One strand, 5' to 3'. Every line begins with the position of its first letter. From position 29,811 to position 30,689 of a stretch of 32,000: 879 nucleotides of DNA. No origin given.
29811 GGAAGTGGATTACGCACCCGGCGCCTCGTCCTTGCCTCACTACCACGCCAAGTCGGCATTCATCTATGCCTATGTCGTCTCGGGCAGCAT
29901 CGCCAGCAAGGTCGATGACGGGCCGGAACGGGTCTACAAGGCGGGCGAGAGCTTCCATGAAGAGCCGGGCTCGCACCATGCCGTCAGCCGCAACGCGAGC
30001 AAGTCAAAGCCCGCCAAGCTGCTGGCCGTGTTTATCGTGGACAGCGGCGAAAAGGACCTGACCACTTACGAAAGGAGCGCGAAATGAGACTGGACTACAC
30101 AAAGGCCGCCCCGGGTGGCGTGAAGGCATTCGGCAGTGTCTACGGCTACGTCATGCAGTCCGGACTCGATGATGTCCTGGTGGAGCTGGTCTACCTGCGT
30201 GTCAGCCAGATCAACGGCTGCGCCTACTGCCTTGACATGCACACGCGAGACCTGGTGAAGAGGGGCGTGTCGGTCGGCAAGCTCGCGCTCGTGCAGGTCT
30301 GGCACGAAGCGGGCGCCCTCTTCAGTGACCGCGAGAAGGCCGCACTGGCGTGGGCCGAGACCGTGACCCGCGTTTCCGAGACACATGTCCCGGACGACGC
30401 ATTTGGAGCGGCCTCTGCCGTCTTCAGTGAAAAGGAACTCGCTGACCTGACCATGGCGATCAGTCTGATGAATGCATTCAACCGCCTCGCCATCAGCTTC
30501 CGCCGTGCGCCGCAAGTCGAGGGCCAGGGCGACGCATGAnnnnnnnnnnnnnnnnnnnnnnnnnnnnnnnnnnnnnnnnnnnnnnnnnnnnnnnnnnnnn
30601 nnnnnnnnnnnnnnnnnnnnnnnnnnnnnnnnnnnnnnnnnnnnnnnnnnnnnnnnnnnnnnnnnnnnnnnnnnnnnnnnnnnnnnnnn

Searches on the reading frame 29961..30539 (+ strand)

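Call 17: search_protein_families(library=pfam, proteins=[window:29961-30539:+], max_evalue=0.01)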
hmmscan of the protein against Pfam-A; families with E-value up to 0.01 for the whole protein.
window:29961-30539:+ (192 aa): 1 family
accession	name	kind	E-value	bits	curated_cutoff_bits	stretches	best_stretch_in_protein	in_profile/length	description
PF02627.25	CMD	-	1.1e-18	67.4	23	1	55-133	5-83/84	Carboxymuconolactone decarboxylase family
